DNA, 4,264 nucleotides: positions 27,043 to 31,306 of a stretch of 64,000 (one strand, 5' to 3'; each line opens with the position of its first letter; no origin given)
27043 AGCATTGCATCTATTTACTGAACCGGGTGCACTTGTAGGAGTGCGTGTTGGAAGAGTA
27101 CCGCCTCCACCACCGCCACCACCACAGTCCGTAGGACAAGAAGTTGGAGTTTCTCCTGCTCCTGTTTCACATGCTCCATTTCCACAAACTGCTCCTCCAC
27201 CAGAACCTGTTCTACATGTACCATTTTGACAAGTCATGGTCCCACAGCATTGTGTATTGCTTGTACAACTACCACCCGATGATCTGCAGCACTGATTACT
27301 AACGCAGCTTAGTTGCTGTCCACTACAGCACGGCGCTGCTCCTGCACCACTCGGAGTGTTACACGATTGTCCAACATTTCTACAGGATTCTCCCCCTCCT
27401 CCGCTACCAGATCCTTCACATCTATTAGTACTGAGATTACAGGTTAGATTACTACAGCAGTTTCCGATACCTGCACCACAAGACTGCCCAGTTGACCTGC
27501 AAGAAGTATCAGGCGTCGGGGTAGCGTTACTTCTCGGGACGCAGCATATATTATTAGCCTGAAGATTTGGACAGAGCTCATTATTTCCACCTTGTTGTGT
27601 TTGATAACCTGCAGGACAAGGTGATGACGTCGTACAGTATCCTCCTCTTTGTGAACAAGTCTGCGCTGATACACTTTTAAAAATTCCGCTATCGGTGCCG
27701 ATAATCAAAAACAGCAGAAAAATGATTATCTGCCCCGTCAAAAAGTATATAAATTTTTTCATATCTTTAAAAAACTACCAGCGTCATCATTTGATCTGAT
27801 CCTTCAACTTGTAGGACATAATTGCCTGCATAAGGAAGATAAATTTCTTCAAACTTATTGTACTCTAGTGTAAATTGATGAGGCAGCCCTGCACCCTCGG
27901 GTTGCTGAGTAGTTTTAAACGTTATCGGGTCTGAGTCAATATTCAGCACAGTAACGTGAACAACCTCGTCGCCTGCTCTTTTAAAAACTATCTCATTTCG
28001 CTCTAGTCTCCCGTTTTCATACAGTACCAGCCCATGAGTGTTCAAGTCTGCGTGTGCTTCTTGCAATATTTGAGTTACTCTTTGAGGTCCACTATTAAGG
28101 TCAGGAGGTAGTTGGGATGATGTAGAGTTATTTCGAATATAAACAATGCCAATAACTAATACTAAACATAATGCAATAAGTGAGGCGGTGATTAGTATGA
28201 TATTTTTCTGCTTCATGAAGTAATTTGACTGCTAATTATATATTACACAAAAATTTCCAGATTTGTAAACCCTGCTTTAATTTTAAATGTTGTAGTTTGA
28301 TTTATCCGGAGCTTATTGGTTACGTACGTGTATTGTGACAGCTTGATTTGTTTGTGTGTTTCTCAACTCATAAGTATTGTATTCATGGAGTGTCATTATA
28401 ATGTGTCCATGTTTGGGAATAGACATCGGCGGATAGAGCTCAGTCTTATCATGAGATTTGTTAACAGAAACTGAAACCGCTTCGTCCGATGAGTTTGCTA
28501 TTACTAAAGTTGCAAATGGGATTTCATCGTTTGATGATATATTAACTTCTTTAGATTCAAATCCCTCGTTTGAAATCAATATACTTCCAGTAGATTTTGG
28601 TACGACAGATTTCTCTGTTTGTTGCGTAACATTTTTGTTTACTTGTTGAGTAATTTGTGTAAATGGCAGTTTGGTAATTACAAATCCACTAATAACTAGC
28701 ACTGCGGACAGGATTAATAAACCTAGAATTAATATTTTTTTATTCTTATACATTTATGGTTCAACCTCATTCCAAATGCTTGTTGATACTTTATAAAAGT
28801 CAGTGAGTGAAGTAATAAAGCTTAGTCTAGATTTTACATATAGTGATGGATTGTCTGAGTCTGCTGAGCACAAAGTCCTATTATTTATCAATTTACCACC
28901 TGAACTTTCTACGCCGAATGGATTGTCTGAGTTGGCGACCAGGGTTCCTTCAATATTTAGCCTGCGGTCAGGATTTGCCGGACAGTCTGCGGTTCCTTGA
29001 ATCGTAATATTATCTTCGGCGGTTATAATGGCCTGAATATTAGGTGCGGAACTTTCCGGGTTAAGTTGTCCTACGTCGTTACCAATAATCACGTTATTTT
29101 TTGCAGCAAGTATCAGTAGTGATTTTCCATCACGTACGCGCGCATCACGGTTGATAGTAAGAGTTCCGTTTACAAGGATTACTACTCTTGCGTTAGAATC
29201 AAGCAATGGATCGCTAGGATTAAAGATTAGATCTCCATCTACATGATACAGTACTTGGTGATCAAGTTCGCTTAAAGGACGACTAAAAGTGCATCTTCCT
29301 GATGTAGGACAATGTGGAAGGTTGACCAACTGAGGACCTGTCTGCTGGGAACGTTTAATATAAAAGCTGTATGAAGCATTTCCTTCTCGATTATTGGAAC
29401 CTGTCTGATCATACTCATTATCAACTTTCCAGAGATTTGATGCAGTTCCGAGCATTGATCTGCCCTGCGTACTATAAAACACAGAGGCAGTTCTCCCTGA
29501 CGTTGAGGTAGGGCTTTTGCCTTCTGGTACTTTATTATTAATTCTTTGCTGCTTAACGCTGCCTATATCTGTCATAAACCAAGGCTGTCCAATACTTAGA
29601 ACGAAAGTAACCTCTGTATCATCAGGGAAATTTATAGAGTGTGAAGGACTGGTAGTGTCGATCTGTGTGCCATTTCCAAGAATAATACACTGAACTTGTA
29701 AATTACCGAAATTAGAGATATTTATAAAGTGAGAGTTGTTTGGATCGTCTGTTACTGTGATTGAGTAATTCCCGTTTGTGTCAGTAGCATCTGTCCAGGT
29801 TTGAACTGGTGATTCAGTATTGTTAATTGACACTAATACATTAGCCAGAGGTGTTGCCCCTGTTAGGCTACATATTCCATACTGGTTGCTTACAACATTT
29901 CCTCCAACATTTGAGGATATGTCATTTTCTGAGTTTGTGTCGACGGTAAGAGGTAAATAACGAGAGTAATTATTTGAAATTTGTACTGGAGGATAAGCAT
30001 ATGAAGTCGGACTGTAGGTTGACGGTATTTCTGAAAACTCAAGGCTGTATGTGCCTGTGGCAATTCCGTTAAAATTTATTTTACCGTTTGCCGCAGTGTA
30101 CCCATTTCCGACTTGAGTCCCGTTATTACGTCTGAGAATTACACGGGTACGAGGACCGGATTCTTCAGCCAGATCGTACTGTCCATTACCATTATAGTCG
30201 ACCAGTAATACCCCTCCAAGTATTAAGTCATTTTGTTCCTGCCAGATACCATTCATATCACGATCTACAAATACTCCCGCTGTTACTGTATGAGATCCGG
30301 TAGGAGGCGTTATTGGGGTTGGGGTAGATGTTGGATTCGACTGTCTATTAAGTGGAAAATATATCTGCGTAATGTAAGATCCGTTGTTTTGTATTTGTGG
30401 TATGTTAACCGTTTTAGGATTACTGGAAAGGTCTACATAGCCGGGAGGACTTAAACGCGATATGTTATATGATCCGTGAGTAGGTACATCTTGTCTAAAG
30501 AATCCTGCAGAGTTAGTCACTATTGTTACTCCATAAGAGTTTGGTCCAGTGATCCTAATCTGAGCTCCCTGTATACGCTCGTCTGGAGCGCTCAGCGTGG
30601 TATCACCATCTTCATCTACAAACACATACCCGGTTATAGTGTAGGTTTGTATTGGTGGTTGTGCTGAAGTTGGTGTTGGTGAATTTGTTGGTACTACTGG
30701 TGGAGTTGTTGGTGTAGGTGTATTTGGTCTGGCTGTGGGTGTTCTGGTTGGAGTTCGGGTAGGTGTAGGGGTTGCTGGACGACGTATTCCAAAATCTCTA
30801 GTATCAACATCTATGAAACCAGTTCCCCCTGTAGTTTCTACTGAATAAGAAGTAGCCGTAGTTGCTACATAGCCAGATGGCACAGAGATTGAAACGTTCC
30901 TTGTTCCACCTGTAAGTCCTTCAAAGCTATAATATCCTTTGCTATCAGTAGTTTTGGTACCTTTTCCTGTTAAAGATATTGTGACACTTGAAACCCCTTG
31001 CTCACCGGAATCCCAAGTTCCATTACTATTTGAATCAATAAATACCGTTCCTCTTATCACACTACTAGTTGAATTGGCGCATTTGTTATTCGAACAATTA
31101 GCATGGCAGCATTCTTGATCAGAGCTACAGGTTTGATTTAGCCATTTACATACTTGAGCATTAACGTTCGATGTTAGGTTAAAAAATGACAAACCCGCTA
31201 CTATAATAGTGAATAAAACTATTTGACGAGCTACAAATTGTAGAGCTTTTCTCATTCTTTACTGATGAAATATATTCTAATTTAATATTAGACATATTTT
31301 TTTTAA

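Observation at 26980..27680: Tandem knottin-like cystine modules and a Gly8 run in a bacterial surface protein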

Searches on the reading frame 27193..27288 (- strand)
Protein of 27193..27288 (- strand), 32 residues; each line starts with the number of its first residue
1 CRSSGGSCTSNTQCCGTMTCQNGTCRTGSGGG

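Call 44: predict_structure(alignment_id=A5)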
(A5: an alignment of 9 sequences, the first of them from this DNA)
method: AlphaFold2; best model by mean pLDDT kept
length: 32 residues; sequences in the alignment: 9
mean_pLDDT: 86.6   pTM: 0.51
mean pLDDT of the five models: 86.6, 86.5, 86.5, 85.6, 85.5
residues with pLDDT >= 90: 22; 70-90: 6; 50-70: 2; < 50: 2
segments of 3 or more residues with pLDDT < 50: none
pLDDT, mean of each block of 10 residues (from residue 1): 92 92 84 45
secondary structure, 60 per line:
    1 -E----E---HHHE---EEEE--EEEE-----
elements in order: E18-21 E24-27

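Call 47: fold_search(model_id=the predicted structure, library=pdb)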
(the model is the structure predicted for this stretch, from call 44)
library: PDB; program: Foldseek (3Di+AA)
matches with E <= 10: 40; with E <= 0.001: 0
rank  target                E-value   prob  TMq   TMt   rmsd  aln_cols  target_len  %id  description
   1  7ay8_MODEL_1_A        1.8e+00  0.69  0.71  0.60   2.1        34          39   32  NMR solution structure of Tbo-IT2 (released 2021-03-03)
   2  5t4r_MODEL_1_A        1.9e+00  0.80  0.72  0.66   1.0        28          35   28  NMR solution structure of the Nav1.7 selective spider venom-derived peptide Pn3a (released 2017-09-06)
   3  5fzx_MODEL_1_A        2.1e+00  0.54  0.65  0.58   2.8        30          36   30  High resolution solution NMR structure of the spider venom peptide U5- scytotoxin-Sth1a (released 2016-06-08)
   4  6cei_MODEL_1_A        2.2e+00  0.75  0.74  0.74   1.8        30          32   27  Solution NMR Structure of Conotoxin GXIA from Conus geographus (released 2018-03-07)
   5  2a2v_MODEL_1_A        2.4e+00  0.69  0.78  0.74   1.8        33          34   24  The solution structure of Jingzhaotoxin-XI (released 2005-07-05)
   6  1mct_I                2.6e+00  0.51  0.66  0.74   2.9        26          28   27  THE REFINED 1.6 ANGSTROMS RESOLUTION CRYSTAL STRUCTURE OF THE COMPLEX FORMED BETWEEN PORCINE BETA-TRYPSIN AND MCTI-A,  (released 1994-01-31)
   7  9dxx_E                2.9e+00  0.08  0.26  0.27   5.7        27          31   33  Crystal structure of the A/Puerto Rico/8/1934 (H1N1) influenza virus hemagglutinin in complex with D-peptide (released 2025-06-25)
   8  2po8_MODEL_1_A        3.1e+00  0.35  0.66  0.63   4.5        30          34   33  The structure of a two-disulfide intermediate of MCoTI-II (released 2008-05-06)
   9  2ljs_MODEL_1_A        3.4e+00  0.38  0.64  0.68   3.1        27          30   30  Solution structure of MCoTI-V (released 2012-08-08)
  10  2mt8_MODEL_1_A        3.4e+00  0.33  0.63  0.54   3.3        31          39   26  Solution structure MTAbl13, a grafted MCoTI-II (released 2015-10-14)
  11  5o57_MODEL_1_A        3.6e+00  0.54  0.74  0.28   1.1        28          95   32  Solution Structure of the N-terminal Region of Dkk4 (released 2018-06-13)
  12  1f2s_I                3.6e+00  0.35  0.65  0.72   3.0        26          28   23  CRYSTAL STRUCTURE OF THE COMPLEX FORMED BETWEEN BOVINE BETA-TRYPSIN AND MCTI-A, A TRYPSIN INHIBITOR OF SQUASH FAMILY A (released 2000-06-05)
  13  1hvw_MODEL_1_A        3.9e+00  0.35  0.64  0.76   1.4        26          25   38  HAIRPINLESS MUTANT OF OMEGA-ATRACOTOXIN-HV1A (released 2001-01-17)
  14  2it8_MODEL_1_A        3.9e+00  0.30  0.64  0.69   2.9        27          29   30  Solution structure of a linear analog of the cyclic squash trypsin inhibitor MCoTI-II (released 2007-10-02)
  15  1d1h_MODEL_1_A        4.1e+00  0.47  0.76  0.71   1.9        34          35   24  SOLUTION STRUCTURE OF HANATOXIN 1 (released 2000-09-20)
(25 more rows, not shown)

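Call 76: search_protein_families(library=pfam, proteins=[window:27193-27288:-], max_evalue=0.1)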
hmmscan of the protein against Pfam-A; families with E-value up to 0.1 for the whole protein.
seq(32 aa): 5 families
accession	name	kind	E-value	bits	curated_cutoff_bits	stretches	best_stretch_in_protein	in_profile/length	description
PF17557.7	Conotoxin_I2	-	0.0031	18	27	1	1-27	1-26/38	I2-superfamily conotoxins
PF04706.18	Dickkopf_N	-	0.0059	17.3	25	1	1-25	26-50/51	Dickkopf N-terminal cysteine-rich region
PF07740.17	Toxin_12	-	0.035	15.2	21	1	1-22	2-23/30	Ion channel inhibitory toxin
PF08116.16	Toxin_29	-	0.036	14.5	25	0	1-27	3-23/31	PhTx neurotoxin family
PF01683.23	EB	-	0.066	13.7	24.3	1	4-26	18-40/52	EB module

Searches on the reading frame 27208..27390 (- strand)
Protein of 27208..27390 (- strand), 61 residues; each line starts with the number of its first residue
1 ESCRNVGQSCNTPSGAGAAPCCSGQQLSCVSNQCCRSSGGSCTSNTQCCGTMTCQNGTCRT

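Call 35: find_homologous_proteins(query=A4, max_evalue=1)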
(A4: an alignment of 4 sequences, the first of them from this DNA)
Query A4 (4 sequences): 70 candidates shared short words with the query, none scored E <= 1.

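Call 65: find_related_loci(query=A4, collection=metagenome_contigs, flank=3000)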
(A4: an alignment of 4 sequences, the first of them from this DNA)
Query A4 (61 aa) in metagenome_contigs; peptide patterns used: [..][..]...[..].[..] (x = any residue, [..] = any of these).
63 stretches matched a pattern; 1 encode a relative of the query (tblastn E <= 1e-3); 1 distinct loci.
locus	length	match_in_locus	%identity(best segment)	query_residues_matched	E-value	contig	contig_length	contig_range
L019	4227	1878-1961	57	33-60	4e-7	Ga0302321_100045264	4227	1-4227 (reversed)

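Call 76: search_protein_families(library=pfam, proteins=[L019:42-2045:+], max_evalue=0.1)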
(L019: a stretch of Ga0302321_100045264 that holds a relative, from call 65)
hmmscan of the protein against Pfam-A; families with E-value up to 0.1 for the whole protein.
L019:42-2045:+ (668 aa): 2 families
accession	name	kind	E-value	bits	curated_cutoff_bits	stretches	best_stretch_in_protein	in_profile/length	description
PF08093.16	Toxin_23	-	0.0034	17.9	22.2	1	647-666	8-28/30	Magi 5 toxic peptide family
PF23416.1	DUF7107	-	0.0086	16.8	24.6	1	302-344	5-44/48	Domain of unknown function (DUF7107)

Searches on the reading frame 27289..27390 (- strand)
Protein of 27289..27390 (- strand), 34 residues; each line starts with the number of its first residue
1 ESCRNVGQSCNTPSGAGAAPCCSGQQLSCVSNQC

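Call 30: search_solved_structures(query=A2, max_evalue=10, show_alignments=3)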
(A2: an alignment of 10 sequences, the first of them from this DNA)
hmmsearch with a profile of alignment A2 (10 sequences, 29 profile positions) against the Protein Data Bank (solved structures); distinct sequences matched with E-value up to 10: 39.
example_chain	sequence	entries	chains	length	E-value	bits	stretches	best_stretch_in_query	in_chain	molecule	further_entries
6gft_A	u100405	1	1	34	6.9e-05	26.1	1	3-24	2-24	cyriotoxin-1a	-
5xbd_A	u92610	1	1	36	0.00032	23.9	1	3-23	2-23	pB1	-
9kfp_A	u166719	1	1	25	0.0028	20.9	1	3-27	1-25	p21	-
2mqf_A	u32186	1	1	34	0.0073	19.6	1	3-24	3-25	Mu-theraphotoxin-Hhn2b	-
2km9_A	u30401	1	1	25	0.01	19.2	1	3-27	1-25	omega_conotoxin-FVIA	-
7rz3_A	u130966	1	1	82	0.012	18.9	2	2-23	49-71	Xt3a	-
1nix_A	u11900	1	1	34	0.015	18.6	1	3-24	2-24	HAINANTOXIN-I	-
1v5a_A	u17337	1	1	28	0.019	18.3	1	3-27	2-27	Covalitoxin-I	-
1tt3_A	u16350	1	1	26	0.032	17.5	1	3-27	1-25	Omega-conotoxin MVIIa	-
7mix_B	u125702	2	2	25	0.042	17.1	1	3-27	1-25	Omega-conotoxin MVIIA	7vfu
5znu_A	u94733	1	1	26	0.047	17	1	3-27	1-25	Omega-conotoxin-like Bu8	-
1dw4_A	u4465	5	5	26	0.048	17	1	3-27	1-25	OMEGA-CONOTOXIN MVIIA | MVIIA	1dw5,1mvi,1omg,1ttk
1v91_A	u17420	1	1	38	0.055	16.8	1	2-24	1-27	Delta-palutoxin IT2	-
1feo_A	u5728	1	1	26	0.056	16.7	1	3-27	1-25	OMEGA-CONOTOXIN MVIIA-GLY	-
1y29_A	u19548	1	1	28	0.067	16.5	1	3-28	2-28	huwentoxin-x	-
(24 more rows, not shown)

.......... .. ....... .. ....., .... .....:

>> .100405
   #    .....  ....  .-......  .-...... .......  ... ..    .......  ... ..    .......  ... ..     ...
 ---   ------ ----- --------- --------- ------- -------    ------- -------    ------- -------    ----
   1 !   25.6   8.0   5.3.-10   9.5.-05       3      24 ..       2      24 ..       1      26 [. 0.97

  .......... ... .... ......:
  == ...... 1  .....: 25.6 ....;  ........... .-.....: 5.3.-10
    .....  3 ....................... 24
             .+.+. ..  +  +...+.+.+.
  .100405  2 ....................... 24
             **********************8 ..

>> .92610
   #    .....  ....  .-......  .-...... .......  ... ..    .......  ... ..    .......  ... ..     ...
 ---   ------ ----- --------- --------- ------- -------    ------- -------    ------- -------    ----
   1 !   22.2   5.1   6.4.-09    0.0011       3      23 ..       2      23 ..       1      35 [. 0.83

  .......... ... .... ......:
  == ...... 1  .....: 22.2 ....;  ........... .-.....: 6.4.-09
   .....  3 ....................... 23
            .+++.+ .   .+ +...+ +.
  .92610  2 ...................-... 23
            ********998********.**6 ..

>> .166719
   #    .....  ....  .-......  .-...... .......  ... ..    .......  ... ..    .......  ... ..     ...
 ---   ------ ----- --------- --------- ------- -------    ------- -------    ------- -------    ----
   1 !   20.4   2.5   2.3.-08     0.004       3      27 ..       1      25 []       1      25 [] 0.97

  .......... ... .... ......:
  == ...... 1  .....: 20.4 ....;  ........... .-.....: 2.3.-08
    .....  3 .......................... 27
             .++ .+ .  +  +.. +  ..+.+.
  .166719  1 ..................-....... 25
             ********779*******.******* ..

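Call 31: search_protein_families(library=pfam, alignment_id=A2, max_evalue=10)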
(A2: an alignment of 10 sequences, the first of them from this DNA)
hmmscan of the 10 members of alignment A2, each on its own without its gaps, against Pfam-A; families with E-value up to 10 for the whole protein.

A. member 1, seq(34 aa): 0 families

B. families by the number of members that match (of 10 scanned): 12 families
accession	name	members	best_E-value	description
PF17557.7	Conotoxin_I2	7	0.00061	I2-superfamily conotoxins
PF04706.18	Dickkopf_N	6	0.00044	Dickkopf N-terminal cysteine-rich region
PF07740.17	Toxin_12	5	0.029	Ion channel inhibitory toxin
PF08093.16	Toxin_23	4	0.00058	Magi 5 toxic peptide family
PF08116.16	Toxin_29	4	0.0012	PhTx neurotoxin family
PF11703.13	UPF0506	2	5.9e-06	UPF0506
PF02950.22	Conotoxin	2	0.0041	Conotoxin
PF08995.15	NIP_1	1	0.013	Necrosis inducing protein-1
PF08099.16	Toxin_27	1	0.11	Scorpion calcine family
PF08088.17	Toxin_19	1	0.12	Conotoxin I-superfamily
PF01683.23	EB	1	0.91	EB module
PF21966.2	AppA_SCHIC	1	5.6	AppA, sensor containing heme instead of cobalamin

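Call 76: search_protein_families(library=pfam, proteins=[window:27289-27390:-], max_evalue=0.1)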
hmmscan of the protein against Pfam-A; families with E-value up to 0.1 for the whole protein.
seq(34 aa): 0 families

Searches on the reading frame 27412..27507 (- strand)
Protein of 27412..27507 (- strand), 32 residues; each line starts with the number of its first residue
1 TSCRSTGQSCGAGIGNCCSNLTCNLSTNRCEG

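Call 76: search_protein_families(library=pfam, proteins=[window:27412-27507:-], max_evalue=0.1)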
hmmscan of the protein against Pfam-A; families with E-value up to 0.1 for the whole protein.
seq(32 aa): 1 family
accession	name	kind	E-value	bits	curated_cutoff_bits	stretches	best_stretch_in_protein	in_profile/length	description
PF07740.17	Toxin_12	-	0.029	15.5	21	1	3-24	2-22/30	Ion channel inhibitory toxin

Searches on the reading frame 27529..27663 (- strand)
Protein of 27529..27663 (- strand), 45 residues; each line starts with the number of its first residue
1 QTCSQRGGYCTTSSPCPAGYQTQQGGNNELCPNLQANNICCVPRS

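Call 62: search_solved_structures(query=A8, max_evalue=10, show_alignments=2)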
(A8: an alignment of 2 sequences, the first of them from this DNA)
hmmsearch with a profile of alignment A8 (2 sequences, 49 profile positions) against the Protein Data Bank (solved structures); distinct sequences matched with E-value up to 10: 1.
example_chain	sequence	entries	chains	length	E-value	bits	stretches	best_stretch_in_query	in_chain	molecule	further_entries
7nq4_B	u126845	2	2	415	0.27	14.9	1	9-28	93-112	Queuine tRNA-ribosyltransferase accessory subunit 2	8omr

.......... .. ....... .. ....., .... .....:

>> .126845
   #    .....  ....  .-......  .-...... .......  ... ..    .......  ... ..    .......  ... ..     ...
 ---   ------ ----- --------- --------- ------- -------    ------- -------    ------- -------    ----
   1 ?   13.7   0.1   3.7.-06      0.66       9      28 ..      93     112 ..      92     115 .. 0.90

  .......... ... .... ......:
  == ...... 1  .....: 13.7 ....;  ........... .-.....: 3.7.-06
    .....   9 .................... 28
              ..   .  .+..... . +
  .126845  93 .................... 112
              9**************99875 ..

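Call 63: search_protein_families(library=pfam, proteins=[window:27529-27663:-], max_evalue=10)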
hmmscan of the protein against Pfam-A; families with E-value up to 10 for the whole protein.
seq(45 aa): 1 family
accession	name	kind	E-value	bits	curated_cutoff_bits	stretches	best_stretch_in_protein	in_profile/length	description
PF05281.16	Secretogranin_V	-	0.27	11.2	25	1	8-28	104-124/232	Neuroendocrine protein 7B2 precursor (Secretogranin V)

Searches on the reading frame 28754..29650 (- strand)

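Call 49: search_protein_families(library=pfam, proteins=[window:28754-29650:-], max_evalue=1)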
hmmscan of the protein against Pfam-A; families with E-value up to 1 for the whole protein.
window:28754-29650:- (298 aa): 1 family
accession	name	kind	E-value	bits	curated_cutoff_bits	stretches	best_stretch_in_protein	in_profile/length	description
PF23981.1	DUF7305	-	0.0038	17.6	27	1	136-241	75-167/185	Domain of unknown function (DUF7305)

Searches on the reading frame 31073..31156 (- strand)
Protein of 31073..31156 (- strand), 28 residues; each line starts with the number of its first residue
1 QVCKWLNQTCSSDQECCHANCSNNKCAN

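Call 76: search_protein_families(library=pfam, proteins=[window:31073-31156:-], max_evalue=0.1)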
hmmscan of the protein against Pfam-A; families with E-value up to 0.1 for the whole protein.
seq(28 aa): 4 families
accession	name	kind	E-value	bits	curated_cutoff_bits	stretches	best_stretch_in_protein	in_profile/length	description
PF08116.16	Toxin_29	-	0.0012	19.2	25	1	3-23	3-23/31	PhTx neurotoxin family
PF11703.13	UPF0506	-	0.025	15.4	23.2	1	2-26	34-58/59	UPF0506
PF17557.7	Conotoxin_I2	-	0.031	14.8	27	1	3-27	1-25/38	I2-superfamily conotoxins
PF04706.18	Dickkopf_N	-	0.038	14.8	25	1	3-27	26-51/51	Dickkopf N-terminal cysteine-rich region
